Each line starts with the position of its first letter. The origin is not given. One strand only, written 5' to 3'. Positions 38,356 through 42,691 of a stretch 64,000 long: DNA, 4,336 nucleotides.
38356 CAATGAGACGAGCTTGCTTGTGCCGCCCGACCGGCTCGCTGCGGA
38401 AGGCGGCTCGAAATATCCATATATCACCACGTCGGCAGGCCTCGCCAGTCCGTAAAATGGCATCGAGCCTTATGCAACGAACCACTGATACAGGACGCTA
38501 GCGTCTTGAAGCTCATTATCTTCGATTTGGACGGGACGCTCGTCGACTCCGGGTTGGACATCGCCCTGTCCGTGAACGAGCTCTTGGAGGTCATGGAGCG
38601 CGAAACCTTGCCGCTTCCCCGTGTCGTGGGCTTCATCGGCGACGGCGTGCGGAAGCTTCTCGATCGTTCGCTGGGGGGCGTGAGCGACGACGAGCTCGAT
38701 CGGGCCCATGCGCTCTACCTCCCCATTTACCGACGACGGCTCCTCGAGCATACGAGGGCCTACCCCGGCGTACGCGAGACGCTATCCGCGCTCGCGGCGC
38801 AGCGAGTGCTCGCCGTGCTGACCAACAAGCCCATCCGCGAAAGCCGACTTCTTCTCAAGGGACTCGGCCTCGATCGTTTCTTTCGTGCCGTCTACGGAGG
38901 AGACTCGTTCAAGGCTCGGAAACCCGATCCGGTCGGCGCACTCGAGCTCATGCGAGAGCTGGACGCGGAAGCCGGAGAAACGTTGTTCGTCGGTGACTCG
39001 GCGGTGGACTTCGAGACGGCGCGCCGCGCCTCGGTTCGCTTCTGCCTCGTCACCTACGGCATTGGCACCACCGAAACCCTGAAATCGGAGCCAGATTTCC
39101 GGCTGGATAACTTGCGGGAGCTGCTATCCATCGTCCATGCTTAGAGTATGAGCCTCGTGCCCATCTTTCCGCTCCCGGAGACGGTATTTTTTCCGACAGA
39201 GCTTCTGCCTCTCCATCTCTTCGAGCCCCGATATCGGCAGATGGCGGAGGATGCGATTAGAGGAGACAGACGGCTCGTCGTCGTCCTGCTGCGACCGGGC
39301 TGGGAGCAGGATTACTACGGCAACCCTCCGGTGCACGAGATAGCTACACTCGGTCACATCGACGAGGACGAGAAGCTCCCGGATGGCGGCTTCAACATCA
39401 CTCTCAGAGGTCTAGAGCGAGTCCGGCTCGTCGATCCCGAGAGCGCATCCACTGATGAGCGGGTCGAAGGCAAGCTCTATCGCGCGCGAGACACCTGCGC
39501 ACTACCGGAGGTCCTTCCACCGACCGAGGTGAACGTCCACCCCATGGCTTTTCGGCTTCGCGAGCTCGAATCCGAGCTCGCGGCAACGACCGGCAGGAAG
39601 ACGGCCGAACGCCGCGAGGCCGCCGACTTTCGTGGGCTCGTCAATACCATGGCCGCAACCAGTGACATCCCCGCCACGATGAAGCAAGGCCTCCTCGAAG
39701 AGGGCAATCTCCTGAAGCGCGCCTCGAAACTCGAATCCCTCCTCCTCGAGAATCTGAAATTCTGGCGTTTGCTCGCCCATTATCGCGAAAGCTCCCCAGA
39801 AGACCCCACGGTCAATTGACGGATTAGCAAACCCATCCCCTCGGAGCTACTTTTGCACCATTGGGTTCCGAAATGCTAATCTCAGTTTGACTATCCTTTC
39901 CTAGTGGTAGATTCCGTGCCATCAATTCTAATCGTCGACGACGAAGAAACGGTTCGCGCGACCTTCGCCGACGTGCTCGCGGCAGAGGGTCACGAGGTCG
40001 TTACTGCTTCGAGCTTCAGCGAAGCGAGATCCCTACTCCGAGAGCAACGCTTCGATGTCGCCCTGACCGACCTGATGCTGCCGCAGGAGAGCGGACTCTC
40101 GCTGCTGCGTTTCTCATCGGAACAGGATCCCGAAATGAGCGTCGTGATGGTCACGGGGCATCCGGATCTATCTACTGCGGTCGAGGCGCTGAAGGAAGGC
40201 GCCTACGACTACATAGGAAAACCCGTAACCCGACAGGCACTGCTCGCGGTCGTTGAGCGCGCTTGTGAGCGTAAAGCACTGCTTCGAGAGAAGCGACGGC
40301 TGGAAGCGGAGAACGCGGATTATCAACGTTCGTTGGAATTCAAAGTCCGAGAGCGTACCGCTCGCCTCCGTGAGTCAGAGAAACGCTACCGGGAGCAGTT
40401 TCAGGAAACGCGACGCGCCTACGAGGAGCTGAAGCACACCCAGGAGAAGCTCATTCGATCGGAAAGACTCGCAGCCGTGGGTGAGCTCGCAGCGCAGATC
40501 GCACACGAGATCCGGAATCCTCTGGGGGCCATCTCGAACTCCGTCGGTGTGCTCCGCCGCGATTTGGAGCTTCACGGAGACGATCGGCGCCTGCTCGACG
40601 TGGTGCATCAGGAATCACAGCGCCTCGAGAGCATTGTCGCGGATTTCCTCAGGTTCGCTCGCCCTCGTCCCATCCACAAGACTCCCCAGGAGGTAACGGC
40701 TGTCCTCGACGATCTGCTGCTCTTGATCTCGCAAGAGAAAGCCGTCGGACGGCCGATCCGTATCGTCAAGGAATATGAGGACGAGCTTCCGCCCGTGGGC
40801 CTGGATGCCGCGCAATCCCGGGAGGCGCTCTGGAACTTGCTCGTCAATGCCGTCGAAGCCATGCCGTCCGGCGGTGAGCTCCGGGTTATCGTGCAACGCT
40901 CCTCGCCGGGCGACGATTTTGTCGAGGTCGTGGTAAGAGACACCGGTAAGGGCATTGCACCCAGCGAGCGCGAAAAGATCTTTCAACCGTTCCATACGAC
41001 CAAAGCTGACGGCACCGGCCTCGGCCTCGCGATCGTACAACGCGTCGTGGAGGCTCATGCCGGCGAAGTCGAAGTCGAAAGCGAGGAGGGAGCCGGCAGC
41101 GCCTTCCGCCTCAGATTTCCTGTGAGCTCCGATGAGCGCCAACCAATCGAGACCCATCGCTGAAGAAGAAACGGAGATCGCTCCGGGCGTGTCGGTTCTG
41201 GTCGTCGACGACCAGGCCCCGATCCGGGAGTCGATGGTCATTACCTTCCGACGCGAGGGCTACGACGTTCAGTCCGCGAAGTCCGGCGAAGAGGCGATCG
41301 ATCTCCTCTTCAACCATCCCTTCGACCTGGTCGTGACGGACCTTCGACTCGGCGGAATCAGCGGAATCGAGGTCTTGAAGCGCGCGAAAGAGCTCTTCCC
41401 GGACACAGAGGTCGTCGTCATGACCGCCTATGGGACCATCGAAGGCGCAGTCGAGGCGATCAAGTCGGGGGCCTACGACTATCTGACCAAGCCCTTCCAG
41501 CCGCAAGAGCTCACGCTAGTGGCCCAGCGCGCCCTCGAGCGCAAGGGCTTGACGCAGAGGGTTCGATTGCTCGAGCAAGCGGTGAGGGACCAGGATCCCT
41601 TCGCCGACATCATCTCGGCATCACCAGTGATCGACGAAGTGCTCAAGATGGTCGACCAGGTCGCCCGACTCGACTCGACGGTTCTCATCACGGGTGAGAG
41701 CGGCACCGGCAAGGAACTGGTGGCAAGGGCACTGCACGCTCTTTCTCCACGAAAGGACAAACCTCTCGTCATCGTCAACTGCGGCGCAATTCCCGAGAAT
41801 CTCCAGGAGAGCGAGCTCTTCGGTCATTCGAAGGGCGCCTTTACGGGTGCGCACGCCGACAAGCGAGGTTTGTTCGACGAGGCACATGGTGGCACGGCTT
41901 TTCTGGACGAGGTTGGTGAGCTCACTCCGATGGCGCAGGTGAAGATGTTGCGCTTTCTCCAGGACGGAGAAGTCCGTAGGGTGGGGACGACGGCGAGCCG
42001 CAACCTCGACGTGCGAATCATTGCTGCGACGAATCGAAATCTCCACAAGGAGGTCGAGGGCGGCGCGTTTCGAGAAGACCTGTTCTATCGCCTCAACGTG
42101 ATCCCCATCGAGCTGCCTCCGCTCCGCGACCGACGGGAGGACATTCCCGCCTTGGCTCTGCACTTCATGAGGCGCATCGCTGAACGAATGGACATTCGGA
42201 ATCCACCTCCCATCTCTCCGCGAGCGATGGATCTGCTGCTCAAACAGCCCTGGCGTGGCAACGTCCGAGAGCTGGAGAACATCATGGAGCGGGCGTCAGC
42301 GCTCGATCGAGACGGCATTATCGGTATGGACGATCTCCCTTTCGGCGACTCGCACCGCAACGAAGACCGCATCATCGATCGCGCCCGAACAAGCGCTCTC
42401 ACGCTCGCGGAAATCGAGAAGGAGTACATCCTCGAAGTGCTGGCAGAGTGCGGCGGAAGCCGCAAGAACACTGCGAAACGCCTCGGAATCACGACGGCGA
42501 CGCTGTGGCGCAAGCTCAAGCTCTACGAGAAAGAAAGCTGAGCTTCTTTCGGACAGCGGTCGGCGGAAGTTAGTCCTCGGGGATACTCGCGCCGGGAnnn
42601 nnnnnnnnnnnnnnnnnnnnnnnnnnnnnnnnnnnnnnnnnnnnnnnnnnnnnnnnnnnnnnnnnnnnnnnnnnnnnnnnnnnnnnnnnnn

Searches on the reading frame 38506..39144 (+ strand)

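Call 34: search_protein_families(library=pfam, proteins=[window:38506-39144:+])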
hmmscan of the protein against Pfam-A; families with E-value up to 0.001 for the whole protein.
window:38506-39144:+ (212 aa): 4 families
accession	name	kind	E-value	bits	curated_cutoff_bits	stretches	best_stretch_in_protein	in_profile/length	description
PF13419.12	HAD_2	-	1.6e-33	116.8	23.8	1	4-182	1-178/178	Haloacid dehalogenase-like hydrolase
PF00702.32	Hydrolase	-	1.5e-26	94.4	26.4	1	1-175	1-190/191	haloacid dehalogenase-like hydrolase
PF12710.13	HAD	-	3.9e-11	44.2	27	1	4-173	1-189/189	haloacid dehalogenase-like hydrolase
PF13242.12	Hydrolase_like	-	2.2e-10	40.7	22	1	137-206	2-75/75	HAD-hyrolase-like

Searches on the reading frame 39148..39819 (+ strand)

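Call 34: search_protein_families(library=pfam, proteins=[window:39148-39819:+])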
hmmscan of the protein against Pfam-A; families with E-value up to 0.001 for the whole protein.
window:39148-39819:+ (223 aa): 1 family
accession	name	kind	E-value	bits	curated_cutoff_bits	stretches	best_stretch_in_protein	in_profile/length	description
PF02190.22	LON_substr_bdg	-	2.3e-26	93.4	28.7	1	4-199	2-198/200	ATP-dependent protease La (LON) substrate-binding domain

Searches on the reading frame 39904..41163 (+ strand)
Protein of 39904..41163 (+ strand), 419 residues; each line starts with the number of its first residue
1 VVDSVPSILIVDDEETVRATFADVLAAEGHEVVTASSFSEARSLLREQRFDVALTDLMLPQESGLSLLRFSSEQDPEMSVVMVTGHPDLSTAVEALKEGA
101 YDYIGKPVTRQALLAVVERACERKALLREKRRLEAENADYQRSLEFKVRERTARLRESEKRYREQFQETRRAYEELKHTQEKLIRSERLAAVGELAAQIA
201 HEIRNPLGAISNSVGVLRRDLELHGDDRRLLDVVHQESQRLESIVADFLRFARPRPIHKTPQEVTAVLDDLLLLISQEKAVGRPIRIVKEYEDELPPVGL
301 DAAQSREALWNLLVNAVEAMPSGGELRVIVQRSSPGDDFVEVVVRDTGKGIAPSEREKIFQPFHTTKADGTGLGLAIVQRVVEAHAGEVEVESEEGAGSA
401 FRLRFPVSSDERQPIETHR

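Call 34: search_protein_families(library=pfam, proteins=[window:39904-41163:+])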
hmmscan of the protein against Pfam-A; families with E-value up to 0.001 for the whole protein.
window:39904-41163:+ (419 aa): 5 families
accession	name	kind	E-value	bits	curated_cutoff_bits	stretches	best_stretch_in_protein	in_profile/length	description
PF02518.31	HATPase_c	-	1.5e-27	96.7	26.4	1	303-407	4-109/111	Histidine kinase-, DNA gyrase B-, and HSP90-like ATPase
PF00072.30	Response_reg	-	2.2e-26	92.6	30.2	1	8-117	1-110/111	Response regulator receiver domain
PF00512.31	HisKA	-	4.6e-15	55.9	26.9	1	192-254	2-63/66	His Kinase A (phospho-acceptor) domain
PF13581.12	HATPase_c_2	-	3.9e-05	24.1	27.4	1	312-403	39-125/127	Histidine kinase-like ATPase domain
PF14501.12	HATPase_c_5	-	0.00032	21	22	1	309-396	10-93/102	GHKL domain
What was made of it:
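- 39904..41163 (+): Cytoplasmic REC-HisKA-HATPase histidine kinase, overlapping the activator gene by 32 nt (same operon). Pfam domains are in call 34.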

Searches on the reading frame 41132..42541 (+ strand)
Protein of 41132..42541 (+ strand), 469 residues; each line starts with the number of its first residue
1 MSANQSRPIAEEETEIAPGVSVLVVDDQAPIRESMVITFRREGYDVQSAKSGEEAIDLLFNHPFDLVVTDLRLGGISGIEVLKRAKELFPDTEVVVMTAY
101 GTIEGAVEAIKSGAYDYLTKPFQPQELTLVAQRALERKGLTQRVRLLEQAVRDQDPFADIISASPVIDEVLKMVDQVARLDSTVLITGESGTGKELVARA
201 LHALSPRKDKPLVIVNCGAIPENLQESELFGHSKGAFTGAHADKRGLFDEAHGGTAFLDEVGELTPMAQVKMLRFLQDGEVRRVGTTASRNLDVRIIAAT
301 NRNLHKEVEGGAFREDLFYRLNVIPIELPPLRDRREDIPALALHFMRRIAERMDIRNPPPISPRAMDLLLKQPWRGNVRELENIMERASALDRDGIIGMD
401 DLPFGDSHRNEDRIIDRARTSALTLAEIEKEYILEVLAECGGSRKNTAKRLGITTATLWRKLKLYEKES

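Call 12: search_protein_families(library=pfam, proteins=[window:41132-42541:+])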
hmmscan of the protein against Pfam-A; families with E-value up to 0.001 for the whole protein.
window:41132-42541:+ (469 aa): 8 families
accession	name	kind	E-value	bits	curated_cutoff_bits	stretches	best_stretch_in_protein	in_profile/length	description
PF00158.32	Sigma54_activat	-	1.8e-69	233.1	20.2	1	160-327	1-168/168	Sigma-54 interaction domain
PF00072.30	Response_reg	-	5.7e-29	101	30.2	1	22-128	1-107/111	Response regulator receiver domain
PF25601.1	AAA_lid_14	-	8.1e-23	80.5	27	1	332-405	1-73/87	AAA+ ATPase lid domain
PF14532.12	Sigma54_activ_2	-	2.3e-19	70.4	25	1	162-331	2-138/138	Sigma-54 interaction domain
PF02954.25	HTH_8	-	8.1e-14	51.5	22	1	424-464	1-41/42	Bacterial regulatory protein, Fis family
PF07728.20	AAA_5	-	1.1e-07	32.4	22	1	184-304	2-125/139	AAA domain (dynein-related subfamily)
PF18024.7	HTH_50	-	3.8e-05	23.7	27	1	425-466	8-48/50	Helix-turn-helix domain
PF01078.27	Mg_chelatase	-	0.00023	21.1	20.3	0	183-301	24-157/207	Magnesium chelatase, subunit ChlI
